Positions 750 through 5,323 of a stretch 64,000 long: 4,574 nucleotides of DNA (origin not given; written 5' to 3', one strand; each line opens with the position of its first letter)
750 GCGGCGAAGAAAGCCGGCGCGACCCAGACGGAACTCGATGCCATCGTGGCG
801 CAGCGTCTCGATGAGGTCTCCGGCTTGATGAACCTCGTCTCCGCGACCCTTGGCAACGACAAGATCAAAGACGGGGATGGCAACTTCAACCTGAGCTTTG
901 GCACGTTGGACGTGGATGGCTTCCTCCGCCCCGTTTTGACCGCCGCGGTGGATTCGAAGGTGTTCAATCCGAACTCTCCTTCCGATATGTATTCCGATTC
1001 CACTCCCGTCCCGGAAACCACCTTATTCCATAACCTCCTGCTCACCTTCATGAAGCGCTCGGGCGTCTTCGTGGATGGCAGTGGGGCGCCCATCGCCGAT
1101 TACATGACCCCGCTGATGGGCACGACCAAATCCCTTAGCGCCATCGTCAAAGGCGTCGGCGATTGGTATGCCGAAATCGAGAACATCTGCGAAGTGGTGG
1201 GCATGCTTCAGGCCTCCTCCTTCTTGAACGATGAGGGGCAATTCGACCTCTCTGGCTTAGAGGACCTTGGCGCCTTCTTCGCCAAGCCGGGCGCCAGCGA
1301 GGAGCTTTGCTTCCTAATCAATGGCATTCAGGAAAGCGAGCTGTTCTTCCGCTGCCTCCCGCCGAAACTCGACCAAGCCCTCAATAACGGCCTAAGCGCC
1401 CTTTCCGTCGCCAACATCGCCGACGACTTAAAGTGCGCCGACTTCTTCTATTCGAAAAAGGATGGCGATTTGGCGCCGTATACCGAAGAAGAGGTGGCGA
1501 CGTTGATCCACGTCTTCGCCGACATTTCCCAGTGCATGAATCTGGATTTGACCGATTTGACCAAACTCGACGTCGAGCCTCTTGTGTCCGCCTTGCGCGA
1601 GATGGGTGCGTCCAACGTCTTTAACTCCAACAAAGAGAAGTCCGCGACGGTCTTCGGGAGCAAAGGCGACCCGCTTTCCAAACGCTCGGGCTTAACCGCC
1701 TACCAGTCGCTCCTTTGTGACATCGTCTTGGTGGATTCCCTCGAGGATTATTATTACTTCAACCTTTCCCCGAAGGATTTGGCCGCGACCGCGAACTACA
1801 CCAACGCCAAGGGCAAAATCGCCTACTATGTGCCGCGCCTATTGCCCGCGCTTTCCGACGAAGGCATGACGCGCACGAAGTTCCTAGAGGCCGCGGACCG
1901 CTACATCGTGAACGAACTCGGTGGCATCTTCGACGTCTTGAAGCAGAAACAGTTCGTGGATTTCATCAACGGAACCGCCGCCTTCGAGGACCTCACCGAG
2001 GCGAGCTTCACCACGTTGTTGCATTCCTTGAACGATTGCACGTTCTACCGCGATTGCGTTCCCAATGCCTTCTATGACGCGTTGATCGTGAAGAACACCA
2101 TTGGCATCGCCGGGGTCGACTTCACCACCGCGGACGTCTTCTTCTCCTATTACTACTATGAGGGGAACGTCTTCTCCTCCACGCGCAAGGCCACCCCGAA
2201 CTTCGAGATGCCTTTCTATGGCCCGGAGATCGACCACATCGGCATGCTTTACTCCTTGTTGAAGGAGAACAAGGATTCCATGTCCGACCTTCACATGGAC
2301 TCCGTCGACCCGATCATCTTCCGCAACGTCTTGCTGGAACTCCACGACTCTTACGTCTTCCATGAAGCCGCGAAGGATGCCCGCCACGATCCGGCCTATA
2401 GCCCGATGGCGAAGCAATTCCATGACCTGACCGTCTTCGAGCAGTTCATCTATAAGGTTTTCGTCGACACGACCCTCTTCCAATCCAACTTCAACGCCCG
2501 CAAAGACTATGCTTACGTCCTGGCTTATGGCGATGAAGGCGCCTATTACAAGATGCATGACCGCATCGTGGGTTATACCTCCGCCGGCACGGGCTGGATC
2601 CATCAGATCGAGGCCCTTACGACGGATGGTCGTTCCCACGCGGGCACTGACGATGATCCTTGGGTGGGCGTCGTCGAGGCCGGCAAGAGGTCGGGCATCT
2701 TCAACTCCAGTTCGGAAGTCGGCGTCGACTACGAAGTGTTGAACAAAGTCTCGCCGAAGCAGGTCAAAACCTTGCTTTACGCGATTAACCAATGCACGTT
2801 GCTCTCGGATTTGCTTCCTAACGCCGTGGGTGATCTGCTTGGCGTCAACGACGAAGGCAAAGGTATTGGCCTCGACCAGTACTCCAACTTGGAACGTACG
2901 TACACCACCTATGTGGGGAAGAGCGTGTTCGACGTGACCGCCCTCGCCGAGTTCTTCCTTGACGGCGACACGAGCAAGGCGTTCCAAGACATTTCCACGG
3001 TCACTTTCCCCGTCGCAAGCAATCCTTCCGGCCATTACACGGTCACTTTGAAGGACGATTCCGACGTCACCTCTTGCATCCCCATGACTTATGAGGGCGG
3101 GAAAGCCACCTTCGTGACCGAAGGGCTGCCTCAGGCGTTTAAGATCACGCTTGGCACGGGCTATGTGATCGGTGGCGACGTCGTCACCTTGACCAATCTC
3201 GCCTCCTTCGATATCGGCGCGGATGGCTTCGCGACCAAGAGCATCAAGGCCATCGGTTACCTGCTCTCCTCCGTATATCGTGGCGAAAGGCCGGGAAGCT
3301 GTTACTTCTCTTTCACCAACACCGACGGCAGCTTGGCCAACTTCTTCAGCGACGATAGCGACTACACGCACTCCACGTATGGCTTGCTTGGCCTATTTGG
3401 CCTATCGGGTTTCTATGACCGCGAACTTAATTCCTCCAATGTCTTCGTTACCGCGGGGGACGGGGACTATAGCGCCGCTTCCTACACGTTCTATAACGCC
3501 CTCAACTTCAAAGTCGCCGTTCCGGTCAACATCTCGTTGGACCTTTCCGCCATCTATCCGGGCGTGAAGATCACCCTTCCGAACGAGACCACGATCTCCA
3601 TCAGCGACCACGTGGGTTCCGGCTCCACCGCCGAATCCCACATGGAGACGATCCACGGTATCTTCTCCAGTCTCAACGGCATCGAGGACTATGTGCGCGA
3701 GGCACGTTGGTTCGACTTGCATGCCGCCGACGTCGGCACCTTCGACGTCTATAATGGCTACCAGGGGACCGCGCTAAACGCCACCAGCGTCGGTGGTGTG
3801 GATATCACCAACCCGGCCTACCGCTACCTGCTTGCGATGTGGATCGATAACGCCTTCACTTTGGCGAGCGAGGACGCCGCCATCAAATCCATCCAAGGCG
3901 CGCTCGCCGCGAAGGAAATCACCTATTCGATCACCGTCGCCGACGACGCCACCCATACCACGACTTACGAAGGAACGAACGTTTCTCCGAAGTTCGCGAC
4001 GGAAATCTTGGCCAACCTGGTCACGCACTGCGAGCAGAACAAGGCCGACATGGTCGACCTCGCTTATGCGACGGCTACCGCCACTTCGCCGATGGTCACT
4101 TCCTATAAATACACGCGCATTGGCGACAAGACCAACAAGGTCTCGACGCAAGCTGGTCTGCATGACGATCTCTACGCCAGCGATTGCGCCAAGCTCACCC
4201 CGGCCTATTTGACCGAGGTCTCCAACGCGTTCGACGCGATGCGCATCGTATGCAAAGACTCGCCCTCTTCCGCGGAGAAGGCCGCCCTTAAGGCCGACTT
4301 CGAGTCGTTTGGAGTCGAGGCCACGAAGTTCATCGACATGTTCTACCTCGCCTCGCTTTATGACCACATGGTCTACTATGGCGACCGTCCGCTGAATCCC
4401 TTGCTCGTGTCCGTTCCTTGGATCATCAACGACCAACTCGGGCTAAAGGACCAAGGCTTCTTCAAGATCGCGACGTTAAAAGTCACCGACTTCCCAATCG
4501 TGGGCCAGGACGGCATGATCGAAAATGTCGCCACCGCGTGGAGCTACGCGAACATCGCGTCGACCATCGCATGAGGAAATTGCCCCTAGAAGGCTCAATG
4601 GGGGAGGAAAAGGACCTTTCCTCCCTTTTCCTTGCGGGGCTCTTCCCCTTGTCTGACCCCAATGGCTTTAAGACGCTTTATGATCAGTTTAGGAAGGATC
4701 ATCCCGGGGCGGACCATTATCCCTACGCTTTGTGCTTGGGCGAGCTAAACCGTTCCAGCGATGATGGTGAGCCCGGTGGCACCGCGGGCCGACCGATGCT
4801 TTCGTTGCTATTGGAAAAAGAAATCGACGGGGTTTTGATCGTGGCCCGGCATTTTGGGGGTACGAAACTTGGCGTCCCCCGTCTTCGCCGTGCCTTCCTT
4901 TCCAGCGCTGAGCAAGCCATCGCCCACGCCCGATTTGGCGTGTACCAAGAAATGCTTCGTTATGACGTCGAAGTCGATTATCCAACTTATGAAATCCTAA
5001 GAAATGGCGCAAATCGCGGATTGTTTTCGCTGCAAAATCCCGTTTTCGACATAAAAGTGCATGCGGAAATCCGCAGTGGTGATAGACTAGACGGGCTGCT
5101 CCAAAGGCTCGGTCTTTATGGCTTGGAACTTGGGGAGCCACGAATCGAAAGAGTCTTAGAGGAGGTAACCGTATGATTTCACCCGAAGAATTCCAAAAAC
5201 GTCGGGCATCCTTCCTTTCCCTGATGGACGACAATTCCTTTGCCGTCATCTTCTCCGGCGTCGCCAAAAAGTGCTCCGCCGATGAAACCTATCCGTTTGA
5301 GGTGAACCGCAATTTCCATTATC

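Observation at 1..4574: Orphan giant acidic protein (over 1,520 aa, still open at the window edge) translationally coupled to yigZ and pepP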

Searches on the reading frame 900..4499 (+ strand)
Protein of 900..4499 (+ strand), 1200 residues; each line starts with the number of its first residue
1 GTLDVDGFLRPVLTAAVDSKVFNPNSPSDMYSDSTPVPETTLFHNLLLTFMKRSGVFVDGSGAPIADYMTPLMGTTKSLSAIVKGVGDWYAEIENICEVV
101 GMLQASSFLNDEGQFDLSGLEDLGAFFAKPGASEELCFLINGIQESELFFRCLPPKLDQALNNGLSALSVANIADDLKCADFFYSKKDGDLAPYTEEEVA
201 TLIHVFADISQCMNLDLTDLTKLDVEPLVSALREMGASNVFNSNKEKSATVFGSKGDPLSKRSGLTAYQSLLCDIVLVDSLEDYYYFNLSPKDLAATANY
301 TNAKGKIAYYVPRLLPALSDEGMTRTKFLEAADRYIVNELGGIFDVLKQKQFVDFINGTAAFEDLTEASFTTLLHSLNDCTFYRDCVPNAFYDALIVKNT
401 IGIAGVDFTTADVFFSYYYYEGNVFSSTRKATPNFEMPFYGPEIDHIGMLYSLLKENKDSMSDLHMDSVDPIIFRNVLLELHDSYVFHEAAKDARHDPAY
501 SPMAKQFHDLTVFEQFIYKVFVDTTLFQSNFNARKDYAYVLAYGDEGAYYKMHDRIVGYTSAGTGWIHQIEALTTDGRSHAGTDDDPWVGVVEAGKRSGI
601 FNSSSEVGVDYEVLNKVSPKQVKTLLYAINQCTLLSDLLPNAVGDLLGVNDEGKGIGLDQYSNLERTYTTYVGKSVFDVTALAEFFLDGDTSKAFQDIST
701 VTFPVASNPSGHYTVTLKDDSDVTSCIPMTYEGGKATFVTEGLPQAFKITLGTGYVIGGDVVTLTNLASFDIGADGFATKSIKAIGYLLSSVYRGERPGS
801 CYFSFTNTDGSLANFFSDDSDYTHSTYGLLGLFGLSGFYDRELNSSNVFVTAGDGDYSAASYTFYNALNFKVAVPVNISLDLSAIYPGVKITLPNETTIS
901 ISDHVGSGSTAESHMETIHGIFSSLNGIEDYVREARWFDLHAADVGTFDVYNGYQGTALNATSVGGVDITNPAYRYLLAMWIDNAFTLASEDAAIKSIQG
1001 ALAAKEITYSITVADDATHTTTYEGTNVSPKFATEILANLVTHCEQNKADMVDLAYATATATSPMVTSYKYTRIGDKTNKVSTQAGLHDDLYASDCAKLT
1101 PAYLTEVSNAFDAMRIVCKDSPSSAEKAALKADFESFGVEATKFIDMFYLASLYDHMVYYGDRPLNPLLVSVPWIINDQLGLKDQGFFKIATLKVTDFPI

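Call 60: predict_structure(alignment_id=A4)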
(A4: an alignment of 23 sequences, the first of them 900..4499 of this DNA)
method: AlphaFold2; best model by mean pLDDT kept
length: 1200 residues; sequences in the alignment: 23
mean_pLDDT: 85.5   pTM: 0.73
mean pLDDT of the five models: 85.5, 84.7, 83.0, 82.6, 82.5
residues with pLDDT >= 90: 601; 70-90: 495; 50-70: 49; < 50: 55
segments of 3 or more residues with pLDDT < 50: 1057-1069, 1160-1200
pLDDT, mean of each block of 10 residues (from residue 1): 87 92 85 78 91 87 90 92 92 92 87 80 87 90 92 90 78 87 88 91 90 77 87 93 90 70 90 88 91 91 91 93 92 94 90 85 85 93 93 89 89 94 89 92 92 88 80 92 93 81 84 94 88 93 93 94 87 92 88 82 59 83 91 92 89 85 94 95 93 92 95 94 94 94 93 94 94 92 93 80 73 76 87 93 93 92 90 77 74 79 89 94 90 91 88 91 87 82 85 86 91 84 91 93 90 58 45 60 78 86 93 86 84 86 87 70 36 39 42 35
secondary structure, 60 per line:
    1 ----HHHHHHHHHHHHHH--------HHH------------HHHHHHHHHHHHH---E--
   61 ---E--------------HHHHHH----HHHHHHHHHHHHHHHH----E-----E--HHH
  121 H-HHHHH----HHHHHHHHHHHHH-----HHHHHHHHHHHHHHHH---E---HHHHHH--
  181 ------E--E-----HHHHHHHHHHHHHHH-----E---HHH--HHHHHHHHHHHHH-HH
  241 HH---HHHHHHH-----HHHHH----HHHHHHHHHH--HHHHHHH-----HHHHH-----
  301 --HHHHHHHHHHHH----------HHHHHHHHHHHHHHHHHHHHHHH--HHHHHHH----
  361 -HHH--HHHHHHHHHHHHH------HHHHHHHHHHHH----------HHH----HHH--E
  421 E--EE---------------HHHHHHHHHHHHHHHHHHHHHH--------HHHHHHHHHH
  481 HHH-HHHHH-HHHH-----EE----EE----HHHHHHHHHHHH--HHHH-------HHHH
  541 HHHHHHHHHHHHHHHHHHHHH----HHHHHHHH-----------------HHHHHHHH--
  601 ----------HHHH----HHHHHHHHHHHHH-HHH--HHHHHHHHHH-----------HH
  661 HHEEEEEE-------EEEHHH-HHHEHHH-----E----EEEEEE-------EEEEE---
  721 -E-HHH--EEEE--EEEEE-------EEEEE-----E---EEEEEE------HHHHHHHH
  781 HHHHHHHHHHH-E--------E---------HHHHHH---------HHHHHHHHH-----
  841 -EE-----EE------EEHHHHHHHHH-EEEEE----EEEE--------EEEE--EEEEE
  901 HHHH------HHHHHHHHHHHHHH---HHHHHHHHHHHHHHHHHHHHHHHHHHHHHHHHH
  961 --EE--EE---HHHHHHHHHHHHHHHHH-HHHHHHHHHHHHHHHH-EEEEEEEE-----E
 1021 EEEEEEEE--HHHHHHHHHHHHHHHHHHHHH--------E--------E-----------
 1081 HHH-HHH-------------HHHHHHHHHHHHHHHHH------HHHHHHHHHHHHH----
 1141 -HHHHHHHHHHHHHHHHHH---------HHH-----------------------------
elements in order (helices of 4 or more, strands of 3 or more residues): H5-18 H42-54 H79-84 H89-104 H118-121 H123-127 H132-144 H150-165 H173-178 H196-210 H225-237 H239-242 H246-252 H258-262 H267-276 H279-285 H291-295 H303-314 H325-347 H350-356 H367-379 H386-397 H441-462 H471-483 H485-489 H491-494 H512-523 H526-529 H537-561 H566-573 H591-598 H611-614 H619-631 H638-647 H659-662 E663-668 E676-678 E700-705 E713-717 E729-732 E735-739 E747-751 E761-766 H773-791 H812-817 H827-835 H859-867 E869-873 E878-881 E890-893 E896-900 H901-904 H911-924 H928-960 H972-988 H990-1005 E1007-1014 E1020-1028 H1031-1051 H1101-1117 H1124-1136 H1142-1159
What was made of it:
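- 2976..4571 (+): Non-repeat C-terminal region, residues 1893-2424. Mixed α/β, with strands at about residues 1863-1966, 2069-2100 and 2207-2228. This is the least conserved part of the protein. Secondary structure from the AlphaFold model (call 60).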

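Call 65: fold_search(model_id=the predicted structure, library=pdb)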
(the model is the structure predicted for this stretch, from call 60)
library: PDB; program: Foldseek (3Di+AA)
matches with E <= 10: 303; with E <= 0.001: 1
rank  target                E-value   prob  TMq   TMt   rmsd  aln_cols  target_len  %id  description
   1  8atm_B                3.8e-04  0.63  0.13  0.10  31.4      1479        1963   10  Structure of the giant inhibitor of apoptosis, BIRC6 (composite map) (released 2023-03-08)
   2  3w3y_A                2.0e-02  0.14  0.09  0.09  43.0      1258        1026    8  Crystal structure of Kap121p bound to Nup53p (released 2013-04-10)
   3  6xte_A                3.1e-02  0.16  0.10  0.11  47.5      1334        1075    9  Human karyopherin RanBP5 (isoform-1) (released 2020-04-22)
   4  6xu2_A                4.9e-02  0.15  0.10  0.11  45.4      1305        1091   10  Human karyopherin RanBP5 (isoform-3) (released 2020-04-22)
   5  4zj7_A                6.6e-02  0.11  0.09  0.11  43.6      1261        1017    9  Crystal structure of the karyopherin Kap121p bound to the extreme C-terminus of the protein phosphatase Cdc14p (released 2015-06-03)
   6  3w3v                  6.9e-02  0.08  0.08  0.09  43.3      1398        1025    9  Crystal structure of Kap121p mutant D353K/E396K/D438K (released 2013-04-10)
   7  8k0e_A                8.5e-02  0.09  0.07  0.10  33.3       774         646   10  Human collagen prolyl processing enzyme complex, P3H1/CRTAP heterodimer (released 2024-09-18)
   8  5w0v_A                9.3e-02  0.08  0.08  0.09  41.2      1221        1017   10  Crystal structure of full-length Kluyveromyces lactis Kap123 with histone H4 1-34 (released 2017-11-01)
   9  8e2e_A                9.7e-02  0.13  0.12  0.15  27.3      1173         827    9  Cryo-EM structure of helical arch of BIRC6 (from local refinement 1) (released 2023-02-15)
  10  9a1m_B                1.1e-01  0.08  0.09  0.07  46.9      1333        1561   10  Integrative model of the nuclear pore complex from Schizosaccharomyces pombe (released 2021-11-12)
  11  7z8v_D                1.7e-01  0.08  0.09  0.10  38.9      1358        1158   10  CAND1-SCF-SKP2 (SKP1deldel) CAND1 engaged SCF rocked (released 2023-04-19)
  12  8k0f_A                1.7e-01  0.05  0.06  0.08  33.7       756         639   11  Human collagen prolyl processing enzyme complex, P3H1/CRTAP/PPIB heterotrimer, in its apo state (released 2024-09-18)
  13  3w3t                  2.1e-01  0.08  0.10  0.11  46.1      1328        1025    9  Crystal structure of Kap121p (released 2013-04-10)
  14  7mvx_A                2.1e-01  0.07  0.10  0.08  46.3      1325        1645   11  Crystal structure of the Chaetomium thermophilum Nup188-Nic96 complex (Nup188 residues 1-1858; Nic96 residues 240-301) (released 2022-06-15)
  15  5vch_A                2.3e-01  0.06  0.08  0.09  41.2      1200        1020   10  Crystal structure of full-length Kluyveromyces lactis Kap123 (released 2017-11-01)
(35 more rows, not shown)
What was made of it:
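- Closest known: ARM/HEAT α-solenoids. Different: TM-scores are about 0.1 and the best E-value is 3.8e-4 (call 65).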

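Call 92: fold_search(model_id=the predicted structure, library=viral)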
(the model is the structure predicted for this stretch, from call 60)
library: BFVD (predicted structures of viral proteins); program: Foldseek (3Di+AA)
matches with E <= 10: 271; with E <= 0.001: 0
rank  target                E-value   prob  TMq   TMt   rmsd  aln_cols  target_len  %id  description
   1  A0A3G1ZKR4            2.3e-03  0.72  0.11  0.14  18.1       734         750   11  Repeat-containing capsid protein [Halobacterium phage phiH]
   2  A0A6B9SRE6            1.5e-01  0.54  0.04  0.05  14.5       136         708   11  (no name in the UniProt tables at hand)
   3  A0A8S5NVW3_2          2.4e-01  0.06  0.09  0.09  32.0      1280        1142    9  Phage MuF C-terminal domain-containing protein [Myoviridae sp. cthRr4]
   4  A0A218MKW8            4.7e-01  0.44  0.05  0.33   6.9       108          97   12  Uncharacterized protein [uncultured virus]
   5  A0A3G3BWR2            4.9e-01  0.02  0.05  0.06  52.5       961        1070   12  (no name in the UniProt tables at hand)
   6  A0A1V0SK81            5.4e-01  0.57  0.06  0.15   7.3       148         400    5  Uncharacterized protein [Klosneuvirus KNV1]
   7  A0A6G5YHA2            6.4e-01  0.04  0.07  0.09  23.9       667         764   11  (no name in the UniProt tables at hand)
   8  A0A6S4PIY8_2          8.2e-01  0.41  0.06  0.08  10.7       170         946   14  Putative lectin [uncultured phage_MedDCM-OCT-S39-C11]
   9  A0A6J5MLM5            9.7e-01  0.21  0.04  0.08  12.9       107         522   14  Tail fiber protein [uncultured Caudovirales phage]
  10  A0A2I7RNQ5            1.1e+00  0.30  0.06  0.32   8.1       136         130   10  (no name in the UniProt tables at hand)
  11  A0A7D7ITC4            1.1e+00  0.21  0.06  0.28   7.7       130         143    9  (no name in the UniProt tables at hand)
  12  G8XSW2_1              1.1e+00  0.06  0.08  0.09  29.7       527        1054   10  Large tegument protein [Saimiriine betaherpesvirus 4]
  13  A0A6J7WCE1            1.2e+00  0.41  0.06  0.42   5.6       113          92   12  Uncharacterized protein [uncultured Caudovirales phage]
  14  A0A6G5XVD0            1.2e+00  0.33  0.03  0.08  13.6       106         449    8  (no name in the UniProt tables at hand)
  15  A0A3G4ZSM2            1.2e+00  0.28  0.06  0.15  13.0       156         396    8  Uncharacterized protein [Edafosvirus sp.]
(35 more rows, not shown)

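Call 104: search_solved_structures(query=A4, max_evalue=1)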
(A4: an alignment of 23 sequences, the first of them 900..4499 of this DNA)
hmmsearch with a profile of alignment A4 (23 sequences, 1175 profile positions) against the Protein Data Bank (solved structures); distinct sequences matched with E-value up to 1: 2.
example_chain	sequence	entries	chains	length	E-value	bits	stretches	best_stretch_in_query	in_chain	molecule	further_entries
1xpx_A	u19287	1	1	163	0.069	14.5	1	817-943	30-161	Protein prospero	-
6ncl_a0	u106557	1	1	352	0.33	12.3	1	156-242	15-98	P14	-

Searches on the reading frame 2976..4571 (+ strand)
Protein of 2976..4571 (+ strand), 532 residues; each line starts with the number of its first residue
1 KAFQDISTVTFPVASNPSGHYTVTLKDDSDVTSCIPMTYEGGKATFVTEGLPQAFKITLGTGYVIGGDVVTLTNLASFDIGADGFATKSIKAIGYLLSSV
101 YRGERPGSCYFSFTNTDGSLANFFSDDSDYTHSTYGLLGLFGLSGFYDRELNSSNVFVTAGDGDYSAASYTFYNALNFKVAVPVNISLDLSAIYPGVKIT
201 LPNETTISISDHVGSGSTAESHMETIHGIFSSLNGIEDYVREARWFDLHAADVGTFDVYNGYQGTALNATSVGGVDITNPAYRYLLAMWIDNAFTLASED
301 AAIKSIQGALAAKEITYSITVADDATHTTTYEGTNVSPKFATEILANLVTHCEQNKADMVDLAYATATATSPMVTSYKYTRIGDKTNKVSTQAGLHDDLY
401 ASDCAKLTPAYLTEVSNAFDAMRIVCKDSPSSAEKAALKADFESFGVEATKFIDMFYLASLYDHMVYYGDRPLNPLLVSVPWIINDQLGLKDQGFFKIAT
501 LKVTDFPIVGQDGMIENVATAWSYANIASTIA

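Call 103: find_homologous_proteins(query=A9, max_evalue=0.01)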
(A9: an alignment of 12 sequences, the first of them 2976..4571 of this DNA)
Query A9 (12 sequences) (532 aa, profile of the alignment): 1 proteins with E <= 0.01 among 8000 candidates.
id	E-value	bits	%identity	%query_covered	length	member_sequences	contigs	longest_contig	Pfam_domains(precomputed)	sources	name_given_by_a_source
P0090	1.0e-105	373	39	100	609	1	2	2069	-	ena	-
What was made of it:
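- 2976..4571 (+): A profile search found only a fragment of a family member (call 103).
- Tried and rejected: A profile search with the C-terminal region alone, to see whether it occurs in other proteins, found only a fragment of a family member (call 103).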

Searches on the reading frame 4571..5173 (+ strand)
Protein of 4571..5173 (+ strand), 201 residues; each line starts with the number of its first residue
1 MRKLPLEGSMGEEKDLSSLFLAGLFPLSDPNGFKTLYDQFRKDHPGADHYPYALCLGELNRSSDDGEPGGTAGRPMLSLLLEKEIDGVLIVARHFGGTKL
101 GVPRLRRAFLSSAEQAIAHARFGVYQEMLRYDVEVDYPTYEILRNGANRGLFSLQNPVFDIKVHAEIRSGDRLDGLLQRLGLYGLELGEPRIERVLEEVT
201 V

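Call 6: search_protein_families(library=pfam, proteins=[window:4571-5173:+], max_evalue=0.1)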
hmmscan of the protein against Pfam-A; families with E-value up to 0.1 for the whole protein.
window:4571-5173:+ (201 aa): 1 family
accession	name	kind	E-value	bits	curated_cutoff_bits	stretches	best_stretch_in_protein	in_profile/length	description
PF01205.25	UPF0029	-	1.2e-22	80.4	27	1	18-117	3-107/107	Uncharacterized protein family UPF0029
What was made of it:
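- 4571..5176 (+): yigZ-like IMPACT/UPF0029 gene. Its ATG overlaps the giant gene's TGA, and it has no Shine-Dalgarno sequence. PF01205, E 1.2e-22 (call 6).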

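Call 7: search_protein_families(library=ncbifam, proteins=[window:4571-5173:+], max_evalue=0.1)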
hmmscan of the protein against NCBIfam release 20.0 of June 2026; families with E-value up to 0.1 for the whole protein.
window:4571-5173:+ (201 aa): 2 families
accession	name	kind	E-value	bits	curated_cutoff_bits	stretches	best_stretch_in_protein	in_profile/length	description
TIGR00257.1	IMPACT_YIGZ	hypoth_equivalog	5.9e-26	91.2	167.95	1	17-170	20-179/205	YigZ family protein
NF008600.0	PRK11568.1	equivalog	7.2e-16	58.3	298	1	32-139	34-147/204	IMPACT family protein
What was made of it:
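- On IMPACT / YigZ family (downstream gene): The equivalog model TIGR00257 scores 91 bits against a cutoff of 168, so this is a family member, not a proven YigZ equivalog (call 7).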
